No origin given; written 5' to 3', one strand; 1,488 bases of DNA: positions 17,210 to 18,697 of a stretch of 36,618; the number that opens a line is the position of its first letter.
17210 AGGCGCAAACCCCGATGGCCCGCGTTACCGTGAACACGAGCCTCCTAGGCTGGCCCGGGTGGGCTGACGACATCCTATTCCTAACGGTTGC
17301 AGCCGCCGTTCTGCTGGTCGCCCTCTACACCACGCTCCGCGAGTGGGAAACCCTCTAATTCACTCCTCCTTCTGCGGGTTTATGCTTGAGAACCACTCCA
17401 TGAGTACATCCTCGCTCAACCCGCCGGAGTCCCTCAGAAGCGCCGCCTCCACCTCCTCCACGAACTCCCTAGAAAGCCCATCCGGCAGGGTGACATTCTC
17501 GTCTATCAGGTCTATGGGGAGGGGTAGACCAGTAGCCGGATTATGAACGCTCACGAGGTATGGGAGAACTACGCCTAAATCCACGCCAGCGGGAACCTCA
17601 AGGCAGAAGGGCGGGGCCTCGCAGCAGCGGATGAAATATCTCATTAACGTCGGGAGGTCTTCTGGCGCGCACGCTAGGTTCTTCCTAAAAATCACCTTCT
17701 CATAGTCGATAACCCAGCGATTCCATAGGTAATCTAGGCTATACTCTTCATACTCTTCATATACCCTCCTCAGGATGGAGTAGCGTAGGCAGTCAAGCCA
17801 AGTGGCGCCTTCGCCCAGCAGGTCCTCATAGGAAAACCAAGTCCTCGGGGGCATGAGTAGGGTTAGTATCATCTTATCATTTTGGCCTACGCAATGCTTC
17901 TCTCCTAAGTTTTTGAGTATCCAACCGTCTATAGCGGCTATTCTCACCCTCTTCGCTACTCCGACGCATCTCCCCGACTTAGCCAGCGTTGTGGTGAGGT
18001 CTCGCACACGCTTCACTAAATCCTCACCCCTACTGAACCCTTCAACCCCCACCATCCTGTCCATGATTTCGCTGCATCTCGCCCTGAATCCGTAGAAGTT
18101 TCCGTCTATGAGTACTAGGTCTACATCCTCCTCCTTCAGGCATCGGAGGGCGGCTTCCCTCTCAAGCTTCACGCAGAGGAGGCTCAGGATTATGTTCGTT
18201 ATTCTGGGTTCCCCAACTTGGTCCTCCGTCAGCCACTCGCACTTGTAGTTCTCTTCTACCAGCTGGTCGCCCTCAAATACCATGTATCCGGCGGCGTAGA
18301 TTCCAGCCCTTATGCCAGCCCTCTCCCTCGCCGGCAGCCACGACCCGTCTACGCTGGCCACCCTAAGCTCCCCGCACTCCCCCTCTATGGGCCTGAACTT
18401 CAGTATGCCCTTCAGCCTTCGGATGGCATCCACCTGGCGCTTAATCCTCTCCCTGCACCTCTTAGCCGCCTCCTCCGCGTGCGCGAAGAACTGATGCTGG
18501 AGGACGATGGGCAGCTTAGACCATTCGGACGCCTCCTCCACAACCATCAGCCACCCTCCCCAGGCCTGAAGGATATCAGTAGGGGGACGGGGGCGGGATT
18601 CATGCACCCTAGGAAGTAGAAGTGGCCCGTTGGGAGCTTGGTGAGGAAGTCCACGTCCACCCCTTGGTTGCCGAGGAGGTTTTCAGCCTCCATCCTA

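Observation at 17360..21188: Stand-alone, translationally coupled HerA-NurA pair behind an Fe-S glycosylase-like gene, with no Mre11/Rad50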

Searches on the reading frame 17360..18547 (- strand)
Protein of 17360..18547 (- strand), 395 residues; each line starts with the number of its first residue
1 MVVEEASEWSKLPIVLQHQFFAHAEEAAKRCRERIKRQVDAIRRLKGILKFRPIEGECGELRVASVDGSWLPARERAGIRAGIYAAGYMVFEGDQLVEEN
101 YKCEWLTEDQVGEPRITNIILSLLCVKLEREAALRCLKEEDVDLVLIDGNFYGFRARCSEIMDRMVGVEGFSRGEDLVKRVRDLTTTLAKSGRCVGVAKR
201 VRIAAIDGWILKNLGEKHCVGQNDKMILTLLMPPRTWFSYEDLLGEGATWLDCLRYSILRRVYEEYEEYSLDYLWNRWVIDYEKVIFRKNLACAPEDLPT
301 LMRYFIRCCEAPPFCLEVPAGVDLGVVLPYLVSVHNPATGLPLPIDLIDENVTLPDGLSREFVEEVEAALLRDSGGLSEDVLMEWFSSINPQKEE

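Call 3: search_protein_families(library=pfam, proteins=[window:17360-18547:-], max_evalue=0.01)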
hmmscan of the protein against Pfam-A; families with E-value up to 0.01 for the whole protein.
window:17360-18547:- (395 aa): 1 family
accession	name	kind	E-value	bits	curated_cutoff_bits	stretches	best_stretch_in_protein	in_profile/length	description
PF09376.16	NurA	-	3.7e-05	23.8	21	1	62-284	2-137/254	NurA domain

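Call 4: search_protein_families(library=ncbifam, proteins=[window:17360-18547:-], max_evalue=0.01)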
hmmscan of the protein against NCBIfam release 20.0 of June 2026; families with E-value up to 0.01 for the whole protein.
window:17360-18547:- (395 aa): 0 families

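Call 11: search_protein_families(library=padloc, proteins=[window:17360-18547:-], max_evalue=0.01)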
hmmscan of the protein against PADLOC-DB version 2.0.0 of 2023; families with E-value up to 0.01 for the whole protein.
window:17360-18547:- (395 aa): 0 families

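Call 14: search_solved_structures(query=window:17360-18547:-, max_evalue=10, show_alignments=2)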
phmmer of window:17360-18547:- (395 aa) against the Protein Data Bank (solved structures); distinct sequences matched with E-value up to 10: 2.
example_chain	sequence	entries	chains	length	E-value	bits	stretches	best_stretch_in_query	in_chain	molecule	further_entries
2gzx_A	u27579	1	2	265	1.2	11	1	267-301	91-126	putative TatD related DNase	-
6l25_A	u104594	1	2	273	1.2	10.9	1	267-301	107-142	Deoxyribonuclease YcfH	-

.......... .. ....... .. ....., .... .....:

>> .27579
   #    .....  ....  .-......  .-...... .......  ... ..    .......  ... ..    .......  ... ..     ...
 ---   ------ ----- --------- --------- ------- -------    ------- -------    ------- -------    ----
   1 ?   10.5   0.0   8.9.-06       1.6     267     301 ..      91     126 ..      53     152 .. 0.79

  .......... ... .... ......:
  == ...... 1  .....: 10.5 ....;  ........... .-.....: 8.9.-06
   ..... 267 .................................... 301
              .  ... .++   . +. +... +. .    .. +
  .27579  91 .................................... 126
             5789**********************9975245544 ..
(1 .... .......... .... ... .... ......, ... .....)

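Call 21: find_homologous_proteins(query=window:17360-18547:-, max_evalue=0.001)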
Query window:17360-18547:- (395 aa): 117 proteins with E <= 0.001 among 8000 candidates.
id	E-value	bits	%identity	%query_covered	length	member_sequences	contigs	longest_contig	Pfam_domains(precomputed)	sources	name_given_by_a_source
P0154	3.9e-266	900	99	99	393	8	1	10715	-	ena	-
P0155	1.6e-164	566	63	99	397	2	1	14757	-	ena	-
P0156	3.5e-158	545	61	100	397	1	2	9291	-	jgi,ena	-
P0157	2.0e-134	466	52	100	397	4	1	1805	PF09376.17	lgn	-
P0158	6.3e-104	366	46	99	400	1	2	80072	-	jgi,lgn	-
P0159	4.3e-103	363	45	99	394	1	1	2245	PF09376.17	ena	-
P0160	1.9e-101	358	45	99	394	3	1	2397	PF09376.17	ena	-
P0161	3.1e-101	357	45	99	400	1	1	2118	PF09376.17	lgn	-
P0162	8.3e-101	356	44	100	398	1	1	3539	PF09376.17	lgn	-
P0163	2.2e-100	354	45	99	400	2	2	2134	-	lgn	-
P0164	3.8e-99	350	47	99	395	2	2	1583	PF09376.17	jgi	-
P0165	1.1e-98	349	46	99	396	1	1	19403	PF09376.17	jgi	-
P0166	1.4e-98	348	46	99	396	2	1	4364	PF09376.17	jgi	-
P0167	1.3e-97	345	44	100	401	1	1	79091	PF09376.17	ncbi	-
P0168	1.6e-97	345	44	100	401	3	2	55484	PF09376.17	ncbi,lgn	ncbi:MAG: DNA double-strand break repair nuclease NurA [Nitrososphaerales archaeon]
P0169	2.2e-97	344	44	98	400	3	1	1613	PF09376.17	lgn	-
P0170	2.8e-97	344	44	100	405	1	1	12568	PF09376.17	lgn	-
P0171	4.8e-97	343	44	100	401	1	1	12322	PF09376.17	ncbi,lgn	ncbi:MAG: DNA double-strand break repair nuclease NurA [Candidatus Bathyarchaeia archaeon]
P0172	7.2e-97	343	44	99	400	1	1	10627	PF09376.17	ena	-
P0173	6.2e-96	340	45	100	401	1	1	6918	PF09376.17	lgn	-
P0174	8.1e-96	339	44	100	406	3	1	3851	PF09376.17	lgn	-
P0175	3.4e-95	337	45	99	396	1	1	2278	PF09376.17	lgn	-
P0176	1.4e-94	335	43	99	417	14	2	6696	PF09376.17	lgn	-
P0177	4.1e-94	334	43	98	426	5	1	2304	PF09376.17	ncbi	ncbi:MAG: DNA double-strand break repair nuclease NurA [Nitrososphaerales archaeon]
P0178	7.7e-94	333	45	99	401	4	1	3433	PF09376.17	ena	-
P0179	5.9e-93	330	45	98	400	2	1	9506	PF09376.17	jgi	-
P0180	7.3e-93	330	43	99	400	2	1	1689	PF09376.17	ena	-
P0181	9.2e-93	329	43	100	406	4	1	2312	PF09376.17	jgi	-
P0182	2.2e-92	328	43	100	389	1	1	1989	PF09376.17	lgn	-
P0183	3.1e-92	327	43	99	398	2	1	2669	PF09376.17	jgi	-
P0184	4.8e-92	327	43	99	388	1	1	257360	PF09376.17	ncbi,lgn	-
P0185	5.1e-92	327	45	99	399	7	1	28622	PF09376.17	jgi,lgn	-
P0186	7.8e-92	326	44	100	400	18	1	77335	PF09376.17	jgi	jgi:hypothetical protein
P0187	1.1e-91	326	42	98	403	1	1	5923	PF09376.17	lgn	-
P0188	1.6e-91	325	42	100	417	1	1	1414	PF09376.17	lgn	-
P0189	6.8e-91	323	43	99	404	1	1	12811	PF09376.17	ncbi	-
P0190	3.8e-90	321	43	98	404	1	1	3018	PF09376.17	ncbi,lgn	-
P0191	4.3e-90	320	42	98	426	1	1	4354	PF09376.17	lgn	-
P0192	7.3e-90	320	43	100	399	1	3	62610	PF09376.17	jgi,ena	jgi:hypothetical protein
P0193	1.6e-89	319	43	98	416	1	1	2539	PF09376.17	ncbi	-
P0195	3.7e-89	317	41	100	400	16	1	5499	PF09376.17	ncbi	-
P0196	1.0e-88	316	43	98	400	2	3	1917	PF09376.17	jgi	-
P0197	2.1e-88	315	40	98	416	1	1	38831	PF09376.17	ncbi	-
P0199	2.3e-88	315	43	100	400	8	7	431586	PF09376.17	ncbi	ncbi:MAG: DNA double-strand break repair nuclease NurA [Nitrososphaerales archaeon]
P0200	3.3e-88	314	42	100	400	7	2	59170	PF09376.17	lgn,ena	-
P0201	6.0e-88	313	43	98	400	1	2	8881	PF09376.17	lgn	-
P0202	7.2e-88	313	44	91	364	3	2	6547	PF09376.17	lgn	-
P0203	7.2e-88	313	43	99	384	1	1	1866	PF09376.17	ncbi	-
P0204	1.4e-87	312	43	100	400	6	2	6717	PF09376.17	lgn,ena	-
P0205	2.1e-87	312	41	97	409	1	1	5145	PF09376.17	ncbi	ncbi:MAG: DNA double-strand break repair nuclease NurA, partial [Nitrososphaerales archaeon]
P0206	4.4e-87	310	43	100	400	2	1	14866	PF09376.17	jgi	-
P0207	5.9e-87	310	42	97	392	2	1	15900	PF09376.17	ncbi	-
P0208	1.1e-86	309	42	99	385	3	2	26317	PF09376.17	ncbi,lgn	-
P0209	4.0e-86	307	41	99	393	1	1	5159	PF09376.17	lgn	-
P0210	4.2e-86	307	42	98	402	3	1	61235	PF09376.17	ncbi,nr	ncbi:MAG: DNA double-strand break repair nuclease NurA [Thaumarchaeota archaeon]|nr:DNA double-stran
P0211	4.6e-86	307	43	99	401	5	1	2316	PF09376.17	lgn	-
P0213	1.9e-85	305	43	100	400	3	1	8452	PF09376.17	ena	-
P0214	6.9e-85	303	41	99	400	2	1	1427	PF09376.17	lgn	-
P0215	1.1e-84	303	43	100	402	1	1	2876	PF09376.17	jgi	-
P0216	8.1e-84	300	42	98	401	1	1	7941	PF09376.17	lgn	-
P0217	8.1e-84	300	41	97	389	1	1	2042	PF09376.17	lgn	-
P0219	1.5e-82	296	41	99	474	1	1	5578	PF09376.17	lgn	-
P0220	4.8e-82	294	40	98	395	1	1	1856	PF09376.17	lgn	-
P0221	1.9e-81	292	40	98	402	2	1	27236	PF09376.17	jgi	jgi:hypothetical protein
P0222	2.3e-81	292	40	100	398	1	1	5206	PF09376.17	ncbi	-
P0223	2.3e-81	292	41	97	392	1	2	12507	PF09376.17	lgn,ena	-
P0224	3.7e-81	291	40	100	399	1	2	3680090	PF09376.17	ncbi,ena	-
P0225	4.7e-81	291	41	98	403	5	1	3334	PF09376.17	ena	-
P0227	6.2e-81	290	41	98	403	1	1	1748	PF09376.17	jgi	-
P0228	1.1e-80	289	41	99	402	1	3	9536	PF09376.17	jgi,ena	-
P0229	4.8e-80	287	41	100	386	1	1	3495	PF09376.17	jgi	-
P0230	6.9e-80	287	40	98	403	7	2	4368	PF09376.17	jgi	-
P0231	1.4e-79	286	41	99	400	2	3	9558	PF09376.17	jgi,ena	-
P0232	3.2e-79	285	44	97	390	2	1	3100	PF09376.17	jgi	-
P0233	7.1e-79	283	41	99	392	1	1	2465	PF09376.17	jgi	-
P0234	3.0e-78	281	39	99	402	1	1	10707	PF09376.17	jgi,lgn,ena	-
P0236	8.0e-78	280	41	100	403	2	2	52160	PF09376.17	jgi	jgi:hypothetical protein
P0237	8.7e-78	280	44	90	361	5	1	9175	PF09376.17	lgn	-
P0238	5.0e-77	277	40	98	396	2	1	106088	PF09376.17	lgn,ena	-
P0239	3.6e-76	275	41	99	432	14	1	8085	PF09376.17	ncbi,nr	ncbi:MAG: hypothetical protein DRN61_00825 [Thaumarchaeota archaeon]|nr:MAG: hypothetical protein DR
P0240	5.0e-76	274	41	99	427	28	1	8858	PF09376.17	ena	-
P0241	1.7e-75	272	42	89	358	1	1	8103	PF09376.17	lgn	-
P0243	1.4e-74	269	40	99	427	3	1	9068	PF09376.17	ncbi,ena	-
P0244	7.5e-74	267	40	99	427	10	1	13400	PF09376.17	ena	-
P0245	1.5e-73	266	44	84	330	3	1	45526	PF09376.17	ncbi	ncbi:MAG: DNA double-strand break repair nuclease NurA, partial [Candidatus Bathyarchaeia archaeon]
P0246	1.4e-72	263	42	85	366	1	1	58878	PF09376.17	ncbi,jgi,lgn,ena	-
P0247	1.2e-71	260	44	81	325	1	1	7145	PF09376.17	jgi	jgi:hypothetical protein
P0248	1.8e-71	259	45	78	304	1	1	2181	PF09376.17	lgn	-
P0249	9.7e-71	257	38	100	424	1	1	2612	PF09376.17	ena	-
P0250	1.0e-70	257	40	99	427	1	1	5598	PF09376.17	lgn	-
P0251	1.9e-70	256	40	99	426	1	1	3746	PF09376.17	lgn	-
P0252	2.2e-70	256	40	99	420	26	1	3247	PF09376.17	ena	-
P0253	8.2e-70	254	39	99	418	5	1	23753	PF09376.17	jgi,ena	-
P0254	2.1e-69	252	40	99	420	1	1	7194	PF09376.17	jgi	-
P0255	2.6e-69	252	39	99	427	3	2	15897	PF09376.17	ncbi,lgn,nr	ncbi:MAG: DNA double-strand break repair nuclease NurA [Aigarchaeota archaeon]|nr:DNA double-strand 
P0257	2.8e-68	249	40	99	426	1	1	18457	PF09376.17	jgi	-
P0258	4.2e-68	248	39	99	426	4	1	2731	PF09376.17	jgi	-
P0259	4.4e-67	245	39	99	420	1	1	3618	PF09376.17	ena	-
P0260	4.4e-67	245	43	78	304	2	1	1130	PF09376.17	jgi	jgi:hypothetical protein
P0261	4.9e-67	244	39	99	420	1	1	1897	PF09376.17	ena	-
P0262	1.8e-66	243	40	99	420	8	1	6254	PF09376.17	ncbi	-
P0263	2.6e-66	242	40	99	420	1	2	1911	PF09376.17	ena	-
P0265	1.4e-65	240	39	99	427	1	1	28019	PF09376.17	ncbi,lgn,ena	-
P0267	2.5e-64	236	39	99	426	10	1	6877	PF09376.17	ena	-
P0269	8.5e-50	188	34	98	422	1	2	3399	PF09376.17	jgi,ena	-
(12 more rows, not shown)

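Call 27: search_solved_structures(query=A1, max_evalue=10, show_alignments=3)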
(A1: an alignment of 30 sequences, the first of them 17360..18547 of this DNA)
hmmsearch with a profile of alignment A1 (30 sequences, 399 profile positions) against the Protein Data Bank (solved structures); distinct sequences matched with E-value up to 10: 10.
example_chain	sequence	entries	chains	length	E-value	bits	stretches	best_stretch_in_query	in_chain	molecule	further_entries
9x1l_G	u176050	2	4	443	0.019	17.2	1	30-154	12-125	5'-3' nuclease, encoded next to Rad50 and Mre11 homologs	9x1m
3jaj_6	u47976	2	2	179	0.087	15.1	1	211-312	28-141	SRP68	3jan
4ue5_C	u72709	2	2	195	0.36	13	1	224-312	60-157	SIGNAL RECOGNITION PARTICLE SUBUNIT SRP68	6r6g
9e2g_0A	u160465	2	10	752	0.37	13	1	49-105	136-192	EF-hand domain-containing family member C2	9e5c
9wsf_B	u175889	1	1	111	0.41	12.8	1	33-83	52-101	Negative regulator of flagellin synthesis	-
9x1n_G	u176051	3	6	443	0.57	12.4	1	30-154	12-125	5'-3' nuclease, encoded next to Rad50 and Mre11 homologs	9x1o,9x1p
5fmw_A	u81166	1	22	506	0.59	12.3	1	352-394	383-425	POLYC9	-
6dlw_A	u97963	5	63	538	0.65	12.2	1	352-394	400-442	Complement component C9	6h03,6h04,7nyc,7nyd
8b0g_H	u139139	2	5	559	0.69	12.1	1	352-394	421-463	Complement component C9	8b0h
8de6_A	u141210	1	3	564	0.7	12.1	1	352-394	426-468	Complement component C9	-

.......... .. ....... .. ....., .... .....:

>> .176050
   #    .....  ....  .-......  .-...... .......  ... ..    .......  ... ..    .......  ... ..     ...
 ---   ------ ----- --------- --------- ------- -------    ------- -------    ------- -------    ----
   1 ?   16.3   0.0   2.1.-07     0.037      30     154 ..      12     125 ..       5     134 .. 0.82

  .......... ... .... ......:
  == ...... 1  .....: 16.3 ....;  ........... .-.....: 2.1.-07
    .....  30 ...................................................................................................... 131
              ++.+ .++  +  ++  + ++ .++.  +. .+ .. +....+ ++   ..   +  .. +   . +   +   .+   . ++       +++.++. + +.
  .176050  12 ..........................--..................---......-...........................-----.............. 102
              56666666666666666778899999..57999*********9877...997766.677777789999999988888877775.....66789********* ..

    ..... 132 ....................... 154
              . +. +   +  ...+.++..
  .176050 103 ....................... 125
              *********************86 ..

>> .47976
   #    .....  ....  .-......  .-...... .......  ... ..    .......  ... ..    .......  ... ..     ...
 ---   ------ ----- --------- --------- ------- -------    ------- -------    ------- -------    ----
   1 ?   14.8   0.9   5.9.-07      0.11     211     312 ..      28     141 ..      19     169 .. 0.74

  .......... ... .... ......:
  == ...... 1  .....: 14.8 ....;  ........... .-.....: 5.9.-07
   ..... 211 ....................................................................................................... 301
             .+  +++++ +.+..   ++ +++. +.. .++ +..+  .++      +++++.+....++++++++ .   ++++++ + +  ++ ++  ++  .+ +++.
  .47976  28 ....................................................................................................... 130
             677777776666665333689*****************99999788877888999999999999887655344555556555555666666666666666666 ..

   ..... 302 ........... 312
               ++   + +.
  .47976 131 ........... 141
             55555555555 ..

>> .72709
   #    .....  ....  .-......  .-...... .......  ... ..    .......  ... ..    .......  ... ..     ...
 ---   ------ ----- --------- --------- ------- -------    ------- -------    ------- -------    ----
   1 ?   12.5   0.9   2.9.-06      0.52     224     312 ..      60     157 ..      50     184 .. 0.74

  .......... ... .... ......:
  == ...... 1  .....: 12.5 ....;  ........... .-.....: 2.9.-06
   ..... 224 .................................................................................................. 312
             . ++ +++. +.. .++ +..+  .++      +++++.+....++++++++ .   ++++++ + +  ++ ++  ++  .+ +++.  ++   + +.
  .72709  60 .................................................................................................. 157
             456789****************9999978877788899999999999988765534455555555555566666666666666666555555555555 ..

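Call 55: predict_structure(alignment_id=A1)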
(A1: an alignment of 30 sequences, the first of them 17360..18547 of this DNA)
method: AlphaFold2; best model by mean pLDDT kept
length: 395 residues; sequences in the alignment: 30
mean_pLDDT: 87.6   pTM: 0.85
mean pLDDT of the five models: 87.6, 87.3, 87.0, 84.8, 82.3
residues with pLDDT >= 90: 238; 70-90: 108; 50-70: 41; < 50: 8
segments of 3 or more residues with pLDDT < 50: 389-395
pLDDT, mean of each block of 10 residues (from residue 1): 61 86 88 86 93 89 94 74 91 90 84 85 97 97 96 93 89 96 98 94 94 95 93 98 95 94 92 91 90 94 97 96 94 91 85 71 69 64 56 39
secondary structure, 60 per line:
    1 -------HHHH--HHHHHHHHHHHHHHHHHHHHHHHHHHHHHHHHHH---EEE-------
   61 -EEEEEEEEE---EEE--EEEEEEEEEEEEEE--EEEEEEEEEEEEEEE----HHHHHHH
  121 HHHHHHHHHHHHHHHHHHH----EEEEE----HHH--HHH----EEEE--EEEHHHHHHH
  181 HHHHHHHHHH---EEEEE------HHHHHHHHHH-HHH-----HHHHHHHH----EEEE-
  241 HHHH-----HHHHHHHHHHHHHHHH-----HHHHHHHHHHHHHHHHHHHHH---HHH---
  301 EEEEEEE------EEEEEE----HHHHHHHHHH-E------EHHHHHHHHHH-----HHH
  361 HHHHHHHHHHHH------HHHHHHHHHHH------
elements in order: H8-11 H14-47 E51-53 E62-70 E74-76 E79-92 E95-109 H114-139 E144-148 E165-168 E171-173 H174-190 E194-198 H205-214 H224-231 E236-239 H241-244 H250-265 H271-291 E301-307 E314-319 H324-333 H343-352 H358-372 H379-389
